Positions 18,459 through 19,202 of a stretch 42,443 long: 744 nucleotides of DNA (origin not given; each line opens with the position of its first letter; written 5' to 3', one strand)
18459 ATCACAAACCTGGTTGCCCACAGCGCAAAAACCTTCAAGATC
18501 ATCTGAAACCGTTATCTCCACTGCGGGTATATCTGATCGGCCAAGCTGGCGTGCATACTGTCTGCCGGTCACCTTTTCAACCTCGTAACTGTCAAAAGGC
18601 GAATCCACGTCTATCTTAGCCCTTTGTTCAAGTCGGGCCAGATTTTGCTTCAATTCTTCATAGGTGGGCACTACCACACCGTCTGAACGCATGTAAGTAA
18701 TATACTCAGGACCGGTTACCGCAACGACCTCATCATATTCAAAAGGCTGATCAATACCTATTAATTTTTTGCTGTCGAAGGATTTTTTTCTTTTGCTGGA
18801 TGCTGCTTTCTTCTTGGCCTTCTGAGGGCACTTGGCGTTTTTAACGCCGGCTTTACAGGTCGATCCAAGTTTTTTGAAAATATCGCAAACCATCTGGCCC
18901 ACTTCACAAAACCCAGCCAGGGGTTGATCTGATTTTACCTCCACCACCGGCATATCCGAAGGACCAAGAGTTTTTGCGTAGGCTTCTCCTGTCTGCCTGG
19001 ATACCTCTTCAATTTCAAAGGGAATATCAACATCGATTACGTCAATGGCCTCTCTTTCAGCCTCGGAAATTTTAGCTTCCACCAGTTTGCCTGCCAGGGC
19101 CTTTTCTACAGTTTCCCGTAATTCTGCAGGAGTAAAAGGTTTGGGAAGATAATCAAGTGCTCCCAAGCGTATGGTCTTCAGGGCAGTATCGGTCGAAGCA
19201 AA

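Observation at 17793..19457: Orphan REC, two Cys4 modules, REC protein with an unrecognised duplicated domain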

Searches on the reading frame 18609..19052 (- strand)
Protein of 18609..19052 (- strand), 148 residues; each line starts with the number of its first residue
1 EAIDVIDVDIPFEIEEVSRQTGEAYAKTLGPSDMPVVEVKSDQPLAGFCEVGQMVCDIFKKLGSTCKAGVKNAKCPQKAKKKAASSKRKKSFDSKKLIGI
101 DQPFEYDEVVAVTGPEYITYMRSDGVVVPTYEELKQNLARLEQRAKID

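Call 28: predict_structure(alignment_id=A1)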
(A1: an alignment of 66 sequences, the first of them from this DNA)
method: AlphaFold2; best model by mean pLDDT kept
length: 148 residues; sequences in the alignment: 66
mean_pLDDT: 68.6   pTM: 0.32
mean pLDDT of the five models: 68.6, 67.9, 66.8, 66.2, 66.2
residues with pLDDT >= 90: 15; 70-90: 60; 50-70: 46; < 50: 27
segments of 3 or more residues with pLDDT < 50: 1-6, 37-41, 46-49, 51-56, 62-64
pLDDT, mean of each block of 10 residues (from residue 1): 48 80 74 52 49 48 51 56 59 81 87 87 82 92 88
secondary structure, 60 per line:
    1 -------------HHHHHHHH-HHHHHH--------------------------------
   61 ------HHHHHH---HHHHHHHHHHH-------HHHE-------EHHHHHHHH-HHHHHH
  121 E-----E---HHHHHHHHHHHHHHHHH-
elements in order: H14-21 H23-28 H67-72 H76-86 H106-113 H115-120 H131-147

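Call 33: find_related_loci(query=A1, collection=genome_contigs, flank=10000)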
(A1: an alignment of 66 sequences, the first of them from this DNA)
Query A1 (148 aa) in genome_contigs; peptide patterns used: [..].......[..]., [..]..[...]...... (x = any residue, [..] = any of these).
178 stretches matched a pattern; 164 encode a relative of the query (tblastn E <= 1e-3); the best 80 are kept; 80 distinct loci.
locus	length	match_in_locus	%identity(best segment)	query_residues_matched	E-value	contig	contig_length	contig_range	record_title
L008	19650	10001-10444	82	1-148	2e-75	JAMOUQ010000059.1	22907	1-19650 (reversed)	MAG: Desulfobacteraceae bacterium isolate PIR-30_metabat1_scaf2bin.020 PIR-30_scaffold_87_c2, whole genome shotgun seque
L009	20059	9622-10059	67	1-148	2e-66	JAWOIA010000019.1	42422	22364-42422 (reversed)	MAG: Desulfosarcina sp. isolate CWP5-1.bin.79 k191_3461729, whole genome shotgun sequence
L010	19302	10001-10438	66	1-148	4e-64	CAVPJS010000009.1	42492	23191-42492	MAG: uncultured delta proteobacterium isolate MFD09964.bin.3.367 genome assembly, contig: contig_17206, whole genome sho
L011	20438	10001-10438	64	1-148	1e-63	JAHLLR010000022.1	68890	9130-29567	MAG: Deltaproteobacteria bacterium isolate MAG100 NODE_1152_length_68890_cov_19.572906, whole genome shotgun sequence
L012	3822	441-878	65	1-148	3e-63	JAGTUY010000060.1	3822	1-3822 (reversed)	MAG: Desulfosarcina sp. isolate SH-MAG93 SH-MAG93_contig_000060, whole genome shotgun sequence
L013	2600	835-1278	64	1-148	2e-62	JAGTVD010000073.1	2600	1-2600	MAG: Desulfatitalea sp. isolate SH-MAG143 SH-MAG143_contig_000073, whole genome shotgun sequence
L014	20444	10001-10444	67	1-148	7e-62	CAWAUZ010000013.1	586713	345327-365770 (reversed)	MAG: uncultured delta proteobacterium isolate MFD03804.bin.3.42 genome assembly, contig: contig_8586, whole genome shotg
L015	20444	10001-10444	66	1-148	9e-62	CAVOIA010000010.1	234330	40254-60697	MAG: uncultured delta proteobacterium isolate MFD09964.bin.1.206 genome assembly, contig: contig_31134, whole genome sho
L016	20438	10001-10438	67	1-148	4e-61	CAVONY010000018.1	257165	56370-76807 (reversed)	MAG: uncultured delta proteobacterium isolate MFD09964.bin.1.222 genome assembly, contig: contig_2886, whole genome shot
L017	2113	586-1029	64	1-148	1e-61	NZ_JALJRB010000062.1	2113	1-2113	Desulfatitalea alkaliphila strain M08but 62, whole genome shotgun sequence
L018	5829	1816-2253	66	1-148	1e-60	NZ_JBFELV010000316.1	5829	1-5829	MAG: Desulfosarcina sp. isolate Mix_mud02.2020.12.6 k141_228835_length_5829_cov_10.6025, whole genome shotgun sequence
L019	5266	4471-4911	61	1-147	3e-60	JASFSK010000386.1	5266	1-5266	MAG: Desulfobacterales bacterium isolate D1103S02metaG_Bin_146 D1103S02metaG_FD_scaffold_6567_c1, whole genome shotgun s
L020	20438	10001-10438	66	1-148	7e-60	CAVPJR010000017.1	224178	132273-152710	MAG: uncultured delta proteobacterium isolate MFD09964.bin.3.281 genome assembly, contig: contig_3065, whole genome shot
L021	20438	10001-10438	66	1-148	6e-60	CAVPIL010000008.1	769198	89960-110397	MAG: uncultured delta proteobacterium isolate MFD09964.bin.2.197 genome assembly, contig: contig_23701, whole genome sho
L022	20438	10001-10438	66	1-148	2e-59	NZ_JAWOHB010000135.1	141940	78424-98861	MAG: Desulfosarcina sp. isolate CWP4-1.bin.65 k191_4135845, whole genome shotgun sequence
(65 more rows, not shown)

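Call 50: search_protein_representatives(alignment_id=A1)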
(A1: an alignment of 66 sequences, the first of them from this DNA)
Query: 66 sequences, 148 profile positions. Proteins with E-value up to 0.001 (for the whole library): 71; up to 1e-10: 52; up to 1e-30: 17. The best 71 are listed.
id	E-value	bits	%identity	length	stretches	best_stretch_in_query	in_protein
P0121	3.9e-128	439.1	-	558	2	2-144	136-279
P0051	9.9e-122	418.3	-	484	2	3-146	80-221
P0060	1.1e-118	408.5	-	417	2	2-146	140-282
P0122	1.7e-63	229.4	-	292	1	2-145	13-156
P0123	2.7e-62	225.5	-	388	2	3-145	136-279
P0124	3.8e-61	221.8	-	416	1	2-146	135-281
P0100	5.1e-61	221.4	-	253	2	3-143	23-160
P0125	2.6e-56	206.1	-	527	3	29-145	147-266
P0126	5.2e-53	195.4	-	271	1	2-129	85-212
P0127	4.5e-51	189.1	-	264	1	3-124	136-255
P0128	5.7e-50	185.5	-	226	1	2-129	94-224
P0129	2.7e-41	157.4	-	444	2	33-144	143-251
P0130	2.2e-36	141.4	-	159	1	3-90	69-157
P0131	1.3e-35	138.9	-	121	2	4-79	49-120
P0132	9.5e-35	136.1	-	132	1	54-144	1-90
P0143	2.0e-17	79.9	-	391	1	4-126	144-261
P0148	1.4e-15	73.9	-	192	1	91-146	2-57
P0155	3.4e-14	69.4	-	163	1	78-145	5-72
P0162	2.4e-12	63.4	-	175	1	73-138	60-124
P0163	3.7e-12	62.8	-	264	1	80-141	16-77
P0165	7.5e-12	61.8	-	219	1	86-139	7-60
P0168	2.3e-11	60.3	-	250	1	88-137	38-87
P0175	1.1e-07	48.3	-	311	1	81-138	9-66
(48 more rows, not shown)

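Call 53: search_protein_families(library=pfam, proteins=[P0175, P0163, P0165, P0168, P0162, P0148, P0155], max_evalue=0.01)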
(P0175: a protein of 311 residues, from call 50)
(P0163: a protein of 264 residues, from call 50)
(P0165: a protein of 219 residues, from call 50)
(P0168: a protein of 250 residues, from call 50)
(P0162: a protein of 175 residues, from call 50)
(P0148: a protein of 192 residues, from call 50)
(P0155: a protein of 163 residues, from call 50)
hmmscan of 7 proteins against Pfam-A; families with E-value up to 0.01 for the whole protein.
P0175 (311 aa): 1 family
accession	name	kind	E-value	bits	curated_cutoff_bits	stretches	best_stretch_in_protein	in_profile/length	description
PF01597.25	GCV_H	-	0.00098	19.5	22.2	1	194-234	2-42/122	Glycine cleavage H-protein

P0163 (264 aa): 1 family
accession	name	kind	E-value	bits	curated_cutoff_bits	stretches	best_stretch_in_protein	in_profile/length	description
PF01597.25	GCV_H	-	3.3e-16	59.7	22.2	1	100-210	2-111/122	Glycine cleavage H-protein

P0165 (219 aa): 0 families

P0168 (250 aa): 0 families

P0162 (175 aa): 0 families

P0148 (192 aa): 2 families
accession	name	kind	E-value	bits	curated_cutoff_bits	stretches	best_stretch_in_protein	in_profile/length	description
PF00072.30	Response_reg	-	2.2e-30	105.5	30.2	1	75-183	1-109/111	Response regulator receiver domain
PF23198.2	PDE8A_N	-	0.0003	21.1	29.6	1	71-151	9-90/147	PDE8A-like, N-terminal domain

P0155 (163 aa): 1 family
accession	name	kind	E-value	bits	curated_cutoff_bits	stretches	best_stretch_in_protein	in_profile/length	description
PF00072.30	Response_reg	-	4e-13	50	30.2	1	96-161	5-70/111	Response regulator receiver domain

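Call 61: fold_search(model_id=the predicted structure, library=pdb)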
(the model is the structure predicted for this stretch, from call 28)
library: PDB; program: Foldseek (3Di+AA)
matches with E <= 10: 3; with E <= 0.001: 0
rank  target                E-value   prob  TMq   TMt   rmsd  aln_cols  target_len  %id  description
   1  5l1m                  6.4e+00  0.02  0.19  0.20  22.2       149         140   11  CASKIN2 SAM domain tandem (released 2016-08-10)
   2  8qo9_7                6.8e+00  0.01  0.12  0.09  42.7       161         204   15  Cryo-EM structure of a human spliceosomal B complex protomer (released 2024-01-24)
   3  7pub_Ci               8.9e+00  0.02  0.16  0.15  13.9       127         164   12  Late assembly intermediate of the Trypanosoma brucei mitoribosomal small subunit (released 2022-05-04)

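Call 65: find_encoding_contigs(protein=P0143, flank=8000, max_places=2)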
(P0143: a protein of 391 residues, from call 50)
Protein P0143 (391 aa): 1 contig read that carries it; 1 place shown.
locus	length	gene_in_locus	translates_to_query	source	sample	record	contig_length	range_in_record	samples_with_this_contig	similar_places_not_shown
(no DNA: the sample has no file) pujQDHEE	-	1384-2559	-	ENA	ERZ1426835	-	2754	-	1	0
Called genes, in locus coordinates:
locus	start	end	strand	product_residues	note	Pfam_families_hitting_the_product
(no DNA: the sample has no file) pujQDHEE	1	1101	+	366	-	?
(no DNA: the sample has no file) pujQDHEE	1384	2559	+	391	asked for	PF00072:Response_reg, PF02254:TrkA_N (faint), PF23198:PDE8A_N (faint), PF00072:Response_reg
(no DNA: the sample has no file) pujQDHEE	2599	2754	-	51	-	?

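Call 66: find_encoding_contigs(protein=P0163, flank=8000, max_places=2)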
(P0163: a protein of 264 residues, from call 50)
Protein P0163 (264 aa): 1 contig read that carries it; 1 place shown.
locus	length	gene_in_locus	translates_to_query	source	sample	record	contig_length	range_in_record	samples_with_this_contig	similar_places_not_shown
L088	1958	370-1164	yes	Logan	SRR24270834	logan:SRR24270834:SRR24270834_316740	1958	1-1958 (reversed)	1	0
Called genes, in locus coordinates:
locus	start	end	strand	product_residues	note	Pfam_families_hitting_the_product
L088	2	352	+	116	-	?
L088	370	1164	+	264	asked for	PF01597:GCV_H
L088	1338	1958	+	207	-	?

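Call 74: search_solved_structures(query=A1, max_evalue=10, show_alignments=2)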
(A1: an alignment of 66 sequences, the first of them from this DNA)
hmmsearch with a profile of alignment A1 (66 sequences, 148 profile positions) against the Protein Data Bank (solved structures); distinct sequences matched with E-value up to 10: 1.
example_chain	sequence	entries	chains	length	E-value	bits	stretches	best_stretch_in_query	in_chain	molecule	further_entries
7joq_I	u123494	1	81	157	0.43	13.9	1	30-111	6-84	Small Terminase subunit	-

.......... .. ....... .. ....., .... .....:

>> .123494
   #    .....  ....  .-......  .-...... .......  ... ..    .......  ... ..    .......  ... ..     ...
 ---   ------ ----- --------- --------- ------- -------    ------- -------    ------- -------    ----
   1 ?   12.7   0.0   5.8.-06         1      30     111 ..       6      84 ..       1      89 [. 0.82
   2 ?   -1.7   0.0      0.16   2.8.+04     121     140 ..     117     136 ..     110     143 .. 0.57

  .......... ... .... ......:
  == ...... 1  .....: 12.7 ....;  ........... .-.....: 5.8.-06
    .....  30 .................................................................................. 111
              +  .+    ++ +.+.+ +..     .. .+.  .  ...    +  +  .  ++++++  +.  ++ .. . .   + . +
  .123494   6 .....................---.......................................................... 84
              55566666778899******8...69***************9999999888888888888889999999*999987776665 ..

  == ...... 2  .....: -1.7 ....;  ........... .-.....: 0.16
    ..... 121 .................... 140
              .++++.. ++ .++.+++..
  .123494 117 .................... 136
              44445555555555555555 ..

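Call 75: search_protein_families(library=pfam, alignment_id=A1, max_evalue=5)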
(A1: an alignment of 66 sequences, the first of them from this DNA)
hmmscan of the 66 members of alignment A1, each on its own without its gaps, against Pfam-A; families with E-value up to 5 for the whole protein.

A. member 1, seq(148 aa): 0 families

B. families by the number of members that match (of 66 scanned): 22 families
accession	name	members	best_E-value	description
PF12606.13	RELT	7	0.036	Tumour necrosis factor receptor superfamily member 19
PF16554.10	OAM_dimer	4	0.098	Dimerisation domain of d-ornithine 4,5-aminomutase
PF11639.14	HapK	3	0.0091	REDY-like protein HapK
PF17904.7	KH_9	3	0.011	FMRP KH0 domain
PF11360.13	DUF3110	3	0.028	Protein of unknown function (DUF3110)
PF18586.7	zf-CCCH_7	2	0.053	Chromatin remodeling factor Mit1 C-terminal Zn finger 1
PF04270.18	Strep_his_triad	2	0.14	Streptococcal histidine triad protein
PF14581.11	SseB_C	1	0.0032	SseB protein C-terminal domain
PF01280.26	Ribosomal_L19e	1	0.02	Ribosomal protein L19e, N-terminal domain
PF21042.2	Stu2_CTS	1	0.057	Stu2, C-terminal segment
PF19994.4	GASH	1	0.071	GTPase-associated system helical domain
PF24245.1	INO80F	1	0.078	INO80 complex subunit F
PF03244.19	PSI_PsaH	1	0.14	Photosystem I reaction centre subunit VI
PF04421.21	Mss4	1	0.14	Mss4 protein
PF23287.1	KOW7_SPT5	1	0.17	Transcription elongation factor SPT5, seventh KOW domain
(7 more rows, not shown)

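Call 84: find_homologous_proteins(query=P0168, max_evalue=0.00001)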
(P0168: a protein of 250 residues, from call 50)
Query P0168 (250 aa): 679 proteins with E <= 0.00001 among 1083 candidates; the best 120 are listed.
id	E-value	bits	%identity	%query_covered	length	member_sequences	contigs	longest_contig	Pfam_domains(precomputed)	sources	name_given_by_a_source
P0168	5.6e-175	598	100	100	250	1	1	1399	-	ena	-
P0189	4.1e-94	333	85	63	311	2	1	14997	PF01597.26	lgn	-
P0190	1.1e-93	332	87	63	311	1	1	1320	PF01597.26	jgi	jgi:glycine cleavage system H lipoate-binding protein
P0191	2.5e-93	330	85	63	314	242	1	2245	PF01597.26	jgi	-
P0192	4.1e-93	330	84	63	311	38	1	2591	PF01597.26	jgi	jgi:glycine cleavage system H lipoate-binding protein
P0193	7.1e-92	326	84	63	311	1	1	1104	PF01597.26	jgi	jgi:glycine cleavage system H lipoate-binding protein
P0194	7.2e-92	326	82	63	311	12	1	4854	PF01597.26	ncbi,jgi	ncbi:MAG: glycine cleavage system protein H [Desulfobacterales bacterium]|jgi:glycine cleavage syste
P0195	1.5e-91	325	83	63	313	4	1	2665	PF01597.26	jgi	jgi:glycine cleavage system H lipoate-binding protein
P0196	5.3e-91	323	83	63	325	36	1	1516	PF01597.26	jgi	jgi:glycine cleavage system H lipoate-binding protein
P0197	3.4e-90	320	82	63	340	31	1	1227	PF01597.26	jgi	jgi:glycine cleavage system H lipoate-binding protein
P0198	3.5e-90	320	82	63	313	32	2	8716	PF01597.26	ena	-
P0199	6.2e-90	319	82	63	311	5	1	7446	PF01597.26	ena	-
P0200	1.7e-89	318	57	98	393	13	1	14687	PF01597.26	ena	-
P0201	5.4e-89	316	80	63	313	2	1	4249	PF01597.26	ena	-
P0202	8.2e-89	316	80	63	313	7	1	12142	PF01597.26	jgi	jgi:glycine cleavage system H lipoate-binding protein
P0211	1.1e-82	295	52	100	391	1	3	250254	PF01597.26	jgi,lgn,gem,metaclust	metaclust:\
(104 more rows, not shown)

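Call 85: find_encoding_contigs(protein=P0211, flank=9000, max_places=1)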
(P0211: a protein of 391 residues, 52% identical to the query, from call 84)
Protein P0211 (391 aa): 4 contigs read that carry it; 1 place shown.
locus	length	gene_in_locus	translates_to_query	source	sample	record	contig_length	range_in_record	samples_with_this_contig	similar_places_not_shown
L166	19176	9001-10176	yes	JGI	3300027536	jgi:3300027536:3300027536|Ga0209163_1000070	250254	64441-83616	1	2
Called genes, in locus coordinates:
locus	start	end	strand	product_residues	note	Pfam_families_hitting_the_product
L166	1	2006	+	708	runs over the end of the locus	PF00916:Sulfate_transp, PF01740:STAS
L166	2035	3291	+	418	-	PF13189:Cytidylate_kin2, PF00072:Response_reg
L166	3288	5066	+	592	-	PF02743:dCache_1, PF00512:HisKA (weak), PF02518:HATPase_c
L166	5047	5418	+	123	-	PF00072:Response_reg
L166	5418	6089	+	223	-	-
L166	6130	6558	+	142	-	PF00072:Response_reg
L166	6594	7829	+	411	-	-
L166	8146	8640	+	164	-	PF01592:NifU_N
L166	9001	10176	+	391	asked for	PF01597:GCV_H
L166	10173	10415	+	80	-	PF07992:Pyr_redox_2 (weak), PF00890:FAD_binding_2 (weak), PF12831:FAD_oxidored (weak), PF13450:NAD_binding_8 (faint)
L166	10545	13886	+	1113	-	PF07992:Pyr_redox_2 (weak), PF00890:FAD_binding_2 (weak), PF07992:Pyr_redox_2, PF00037:Fer4, PF14697:Fer4_21, PF12838:Fer4_7, PF13187:Fer4_9, PF01597:GCV_H, +12 more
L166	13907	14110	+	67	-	PF02662:FlpD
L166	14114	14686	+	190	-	PF02662:FlpD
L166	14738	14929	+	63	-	PF01262:AlaDh_PNT_C (weak), PF00070:Pyr_redox (weak), PF00890:FAD_binding_2 (weak), PF01134:GIDA (weak), PF01266:DAO (weak), PF07992:Pyr_redox_2 (weak), PF12831:FAD_oxidored, PF13450:NAD_binding_8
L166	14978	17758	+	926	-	PF00037:Fer4 (weak), PF12838:Fer4_7 (weak), PF13187:Fer4_9 (weak), PF07992:Pyr_redox_2, PF01266:DAO (weak), PF07992:Pyr_redox_2, PF12831:FAD_oxidored (weak), PF13450:NAD_binding_8, +9 more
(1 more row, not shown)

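Call 86: find_encoding_contigs(protein=P0200, flank=9000, max_places=1)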
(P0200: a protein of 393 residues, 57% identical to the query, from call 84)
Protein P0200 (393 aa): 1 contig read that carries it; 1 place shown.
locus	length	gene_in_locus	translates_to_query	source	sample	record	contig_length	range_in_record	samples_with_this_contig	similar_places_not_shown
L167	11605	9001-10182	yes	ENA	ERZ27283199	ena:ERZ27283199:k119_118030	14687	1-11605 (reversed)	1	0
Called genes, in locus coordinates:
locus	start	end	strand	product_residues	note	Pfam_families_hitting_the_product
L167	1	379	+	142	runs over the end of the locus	PF00072:Response_reg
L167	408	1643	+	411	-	-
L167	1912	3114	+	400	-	PF00072:Response_reg, PF00512:HisKA (weak), PF02518:HATPase_c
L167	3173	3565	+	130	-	PF00072:Response_reg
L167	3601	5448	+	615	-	PF08448:PAS_4 (faint), PF00989:PAS, PF13188:PAS_8 (weak), PF13426:PAS_9, PF00989:PAS, PF13426:PAS_9, PF00512:HisKA, PF02518:HATPase_c, +2 more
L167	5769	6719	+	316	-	PF00582:Usp (weak)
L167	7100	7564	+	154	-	PF01592:NifU_N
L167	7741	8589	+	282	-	PF01590:GAF, PF13185:GAF_2, PF13492:GAF_3 (weak), PF00512:HisKA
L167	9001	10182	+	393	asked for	PF01597:GCV_H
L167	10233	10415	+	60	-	PF07992:Pyr_redox_2 (weak), PF00890:FAD_binding_2 (weak), PF01266:DAO (weak), PF12831:FAD_oxidored, PF13450:NAD_binding_8 (weak)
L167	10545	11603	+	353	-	?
